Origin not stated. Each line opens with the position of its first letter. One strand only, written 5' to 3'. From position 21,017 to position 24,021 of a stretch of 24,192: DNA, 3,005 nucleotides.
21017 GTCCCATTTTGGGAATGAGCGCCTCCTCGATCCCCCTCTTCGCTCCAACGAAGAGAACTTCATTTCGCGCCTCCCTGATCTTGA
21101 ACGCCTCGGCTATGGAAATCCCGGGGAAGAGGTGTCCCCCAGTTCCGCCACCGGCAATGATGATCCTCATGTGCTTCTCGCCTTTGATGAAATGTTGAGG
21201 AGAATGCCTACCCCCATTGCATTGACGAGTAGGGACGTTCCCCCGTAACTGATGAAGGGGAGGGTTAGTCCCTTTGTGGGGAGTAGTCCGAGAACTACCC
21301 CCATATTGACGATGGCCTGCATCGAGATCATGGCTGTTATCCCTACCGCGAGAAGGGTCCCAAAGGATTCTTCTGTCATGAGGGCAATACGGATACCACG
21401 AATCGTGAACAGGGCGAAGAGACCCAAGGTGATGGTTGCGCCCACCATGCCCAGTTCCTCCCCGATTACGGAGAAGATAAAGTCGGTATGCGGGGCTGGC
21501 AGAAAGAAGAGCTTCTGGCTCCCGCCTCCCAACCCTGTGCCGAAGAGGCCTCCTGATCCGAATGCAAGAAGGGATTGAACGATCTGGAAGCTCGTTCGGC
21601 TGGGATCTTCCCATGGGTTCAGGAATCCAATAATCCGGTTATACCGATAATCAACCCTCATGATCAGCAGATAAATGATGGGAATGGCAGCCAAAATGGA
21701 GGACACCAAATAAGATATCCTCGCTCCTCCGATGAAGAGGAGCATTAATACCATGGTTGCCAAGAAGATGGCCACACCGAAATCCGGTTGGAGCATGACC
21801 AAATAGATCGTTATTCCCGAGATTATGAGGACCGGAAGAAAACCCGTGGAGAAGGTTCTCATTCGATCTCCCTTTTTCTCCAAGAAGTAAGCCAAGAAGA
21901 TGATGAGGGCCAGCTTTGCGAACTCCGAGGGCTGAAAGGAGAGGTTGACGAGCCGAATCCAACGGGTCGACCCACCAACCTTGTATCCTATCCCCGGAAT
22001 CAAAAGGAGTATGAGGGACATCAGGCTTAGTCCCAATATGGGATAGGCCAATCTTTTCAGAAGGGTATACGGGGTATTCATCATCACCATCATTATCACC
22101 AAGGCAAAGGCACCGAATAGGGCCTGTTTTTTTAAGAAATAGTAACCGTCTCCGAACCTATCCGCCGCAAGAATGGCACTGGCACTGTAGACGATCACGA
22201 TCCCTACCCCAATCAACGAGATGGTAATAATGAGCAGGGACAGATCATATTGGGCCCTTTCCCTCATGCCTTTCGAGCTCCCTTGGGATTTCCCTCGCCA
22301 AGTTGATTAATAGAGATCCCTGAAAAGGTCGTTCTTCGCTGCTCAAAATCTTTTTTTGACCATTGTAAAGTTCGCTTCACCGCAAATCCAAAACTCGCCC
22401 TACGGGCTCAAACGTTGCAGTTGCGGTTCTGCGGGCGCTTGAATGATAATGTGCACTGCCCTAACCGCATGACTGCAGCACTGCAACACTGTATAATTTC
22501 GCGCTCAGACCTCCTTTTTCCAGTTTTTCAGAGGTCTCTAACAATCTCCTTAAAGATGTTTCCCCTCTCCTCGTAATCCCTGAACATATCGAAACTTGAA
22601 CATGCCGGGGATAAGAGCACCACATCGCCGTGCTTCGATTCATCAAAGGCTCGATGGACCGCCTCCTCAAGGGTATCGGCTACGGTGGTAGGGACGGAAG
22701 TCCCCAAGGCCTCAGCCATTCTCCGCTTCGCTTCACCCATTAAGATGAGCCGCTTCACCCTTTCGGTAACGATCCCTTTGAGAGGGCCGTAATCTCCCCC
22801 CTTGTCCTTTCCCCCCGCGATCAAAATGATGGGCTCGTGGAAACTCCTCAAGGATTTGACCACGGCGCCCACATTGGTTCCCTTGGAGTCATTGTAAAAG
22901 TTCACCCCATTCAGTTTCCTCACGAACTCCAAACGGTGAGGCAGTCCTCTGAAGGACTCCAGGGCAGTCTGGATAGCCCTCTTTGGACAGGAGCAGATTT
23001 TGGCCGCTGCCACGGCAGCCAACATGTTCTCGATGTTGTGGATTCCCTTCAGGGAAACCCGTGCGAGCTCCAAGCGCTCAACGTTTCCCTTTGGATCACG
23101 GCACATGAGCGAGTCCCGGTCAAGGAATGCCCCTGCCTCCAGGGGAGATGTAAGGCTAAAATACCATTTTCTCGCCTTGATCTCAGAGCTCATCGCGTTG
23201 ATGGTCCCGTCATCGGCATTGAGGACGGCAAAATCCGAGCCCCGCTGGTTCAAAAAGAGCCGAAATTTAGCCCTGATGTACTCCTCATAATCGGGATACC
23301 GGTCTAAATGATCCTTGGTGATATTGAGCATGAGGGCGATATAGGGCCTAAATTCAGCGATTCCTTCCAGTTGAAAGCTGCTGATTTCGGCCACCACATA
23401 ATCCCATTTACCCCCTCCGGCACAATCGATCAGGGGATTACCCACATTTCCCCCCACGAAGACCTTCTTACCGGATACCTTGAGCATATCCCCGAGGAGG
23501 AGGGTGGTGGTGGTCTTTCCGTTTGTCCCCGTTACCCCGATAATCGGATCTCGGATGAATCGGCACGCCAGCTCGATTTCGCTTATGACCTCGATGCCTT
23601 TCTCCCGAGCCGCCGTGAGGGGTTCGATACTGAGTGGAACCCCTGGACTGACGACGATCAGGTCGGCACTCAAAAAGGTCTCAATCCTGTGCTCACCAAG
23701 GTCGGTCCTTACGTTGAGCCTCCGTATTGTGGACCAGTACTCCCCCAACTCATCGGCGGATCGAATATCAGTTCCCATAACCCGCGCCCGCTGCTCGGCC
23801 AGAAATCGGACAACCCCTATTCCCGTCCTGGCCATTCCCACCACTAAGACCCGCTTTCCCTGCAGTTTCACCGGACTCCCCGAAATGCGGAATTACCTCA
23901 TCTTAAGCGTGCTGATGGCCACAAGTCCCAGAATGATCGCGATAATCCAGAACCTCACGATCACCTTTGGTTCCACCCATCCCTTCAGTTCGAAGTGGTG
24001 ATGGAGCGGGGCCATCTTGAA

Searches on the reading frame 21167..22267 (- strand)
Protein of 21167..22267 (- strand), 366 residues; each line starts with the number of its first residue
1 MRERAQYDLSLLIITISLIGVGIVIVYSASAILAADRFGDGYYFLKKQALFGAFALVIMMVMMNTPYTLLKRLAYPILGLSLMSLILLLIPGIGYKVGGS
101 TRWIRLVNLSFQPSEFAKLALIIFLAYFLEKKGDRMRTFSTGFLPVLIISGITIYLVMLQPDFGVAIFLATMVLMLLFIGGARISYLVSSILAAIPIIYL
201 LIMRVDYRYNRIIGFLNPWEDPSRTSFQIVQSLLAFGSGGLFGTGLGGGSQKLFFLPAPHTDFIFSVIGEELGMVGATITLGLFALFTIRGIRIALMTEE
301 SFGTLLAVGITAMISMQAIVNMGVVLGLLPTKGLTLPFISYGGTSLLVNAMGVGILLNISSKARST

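Call 10: search_protein_families(library=pfam, proteins=[window:21167-22267:-])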
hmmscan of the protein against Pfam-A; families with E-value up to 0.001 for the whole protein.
window:21167-22267:- (366 aa): 1 family
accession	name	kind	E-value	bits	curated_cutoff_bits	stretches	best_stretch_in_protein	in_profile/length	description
PF01098.24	FTSW_RODA_SPOVE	-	7.5e-110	367.7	26.4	1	11-364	3-355/356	Cell cycle protein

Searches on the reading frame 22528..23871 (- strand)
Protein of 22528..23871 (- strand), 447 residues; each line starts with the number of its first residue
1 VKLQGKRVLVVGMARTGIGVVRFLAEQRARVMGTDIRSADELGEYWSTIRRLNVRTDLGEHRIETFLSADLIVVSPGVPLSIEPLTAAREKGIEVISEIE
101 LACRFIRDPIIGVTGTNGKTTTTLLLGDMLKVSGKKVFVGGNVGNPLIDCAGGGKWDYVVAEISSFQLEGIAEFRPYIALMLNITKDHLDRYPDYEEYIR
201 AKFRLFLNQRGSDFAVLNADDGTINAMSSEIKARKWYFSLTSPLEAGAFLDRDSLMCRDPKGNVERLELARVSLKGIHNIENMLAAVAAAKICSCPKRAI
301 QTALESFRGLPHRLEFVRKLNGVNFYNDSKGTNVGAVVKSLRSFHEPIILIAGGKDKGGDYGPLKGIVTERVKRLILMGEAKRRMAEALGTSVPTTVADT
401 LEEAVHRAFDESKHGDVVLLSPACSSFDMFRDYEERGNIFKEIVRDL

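Call 10: search_protein_families(library=pfam, proteins=[window:22528-23871:-])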
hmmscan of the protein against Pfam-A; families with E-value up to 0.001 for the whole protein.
window:22528-23871:- (447 aa): 3 families
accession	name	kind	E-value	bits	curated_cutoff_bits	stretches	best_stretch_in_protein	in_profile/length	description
PF08245.18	Mur_ligase_M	-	1.4e-30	107.2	24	1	113-290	1-200/200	Mur ligase middle domain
PF21799.2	MurD-like_N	-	3.4e-16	59.7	27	1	6-96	1-87/88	Mur ligase MurD-like, N-terminal domain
PF02875.26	Mur_ligase_C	-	6.3e-15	56.6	28.4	1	312-424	1-127/127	Mur ligase, glutamate ligase domain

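Call 21: find_related_loci(query=window:22528-23871:-, collection=genome_contigs, flank=2500)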
Query window:22528-23871:- (447 aa) in genome_contigs; peptide patterns used: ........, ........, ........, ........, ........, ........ (x = any residue, [..] = any of these).
600 stretches matched a pattern (row limit reached: there are more); 572 encode a relative of the query (tblastn E <= 1e-3); the best 80 are kept; 80 distinct loci.
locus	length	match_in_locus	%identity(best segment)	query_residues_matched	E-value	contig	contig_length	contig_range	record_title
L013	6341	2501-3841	83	1-447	0e+0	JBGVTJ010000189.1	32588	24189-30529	MAG: Thermodesulfobacteriota bacterium isolate S_237_B13 k127_254654, whole genome shotgun sequence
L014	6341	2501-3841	85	1-447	0e+0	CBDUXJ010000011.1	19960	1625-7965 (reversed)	MAG TPA_asm: uncultured Syntrophobacterales bacterium isolate SRR22302370_binner12_Refined_74 genome assembly, contig: E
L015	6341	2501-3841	81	1-447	0e+0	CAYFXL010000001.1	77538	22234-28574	MAG TPA_asm: uncultured Syntrophobacterales bacterium isolate ERP108616_co2_512 genome assembly, contig: NODE_263_length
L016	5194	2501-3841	84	1-447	0e+0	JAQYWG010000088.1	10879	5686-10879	MAG: Thermodesulfobacteriota bacterium isolate Hel238_bin70strict NODE_88_length_10879_cov_7.790779, whole genome shotgu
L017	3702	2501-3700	84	1-400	0e+0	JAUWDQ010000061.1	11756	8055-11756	MAG: Pseudomonadota bacterium isolate CSMAG_2168 CSMAG_2168_k141_368533_length_11756_cov_28.1284, whole genome shotgun s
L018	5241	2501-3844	56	1-447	2e-161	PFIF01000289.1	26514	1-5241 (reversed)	MAG: Deltaproteobacteria bacterium CG_4_8_14_3_um_filter_43_13 CG_4_8_14_3_um_filter_scaffold_630_c, whole genome shotgu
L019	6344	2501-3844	54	1-447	3e-153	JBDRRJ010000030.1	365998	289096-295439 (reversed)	MAG: Pseudomonadota bacterium isolate MEGAHIT-group-2.91 k141_862902, whole genome shotgun sequence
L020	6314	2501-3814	55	8-444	4e-151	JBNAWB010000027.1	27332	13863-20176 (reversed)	MAG: Thermodesulfobacteriota bacterium isolate Kamch4342-D-MF-053 bin28.fa-27, whole genome shotgun sequence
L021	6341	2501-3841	56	1-447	7e-151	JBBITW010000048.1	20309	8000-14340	MAG: Deltaproteobacteria bacterium isolate RSS170216_bin_405 NODE_2938_length_20309_cov_5.807100, whole genome shotgun s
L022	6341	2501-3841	53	3-447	7e-148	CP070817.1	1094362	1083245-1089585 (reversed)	MAG: Deltaproteobacteria bacterium isolate bin116 chromosome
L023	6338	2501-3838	54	1-447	2e-146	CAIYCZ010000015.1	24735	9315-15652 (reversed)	MAG: uncultured delta proteobacterium isolate AlinenSedimentsD2_bin-0128 genome assembly, contig: bin-0128:015/635, whol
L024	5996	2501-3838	52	3-447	9e-147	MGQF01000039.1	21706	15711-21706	MAG: Deltaproteobacteria bacterium RBG_13_52_11 RBG_13_scaffold_2062, whole genome shotgun sequence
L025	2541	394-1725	50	2-444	7e-150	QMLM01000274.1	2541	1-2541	MAG: Deltaproteobacteria bacterium isolate B11_G15 B11_Guay15_scaffold_26977, whole genome shotgun sequence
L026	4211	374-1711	54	1-447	8e-141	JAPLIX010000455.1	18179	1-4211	MAG: Proteobacteria bacterium isolate LacPavin_0419_WC90_MAG_50_6 LacPavin_0419_WC90_scaffold_58074, whole genome shotgu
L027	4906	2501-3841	54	1-447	9e-137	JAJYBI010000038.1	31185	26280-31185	MAG: Deltaproteobacteria bacterium isolate BP8.bin75 NODE_1757_length_31185_cov_2.253848, whole genome shotgun sequence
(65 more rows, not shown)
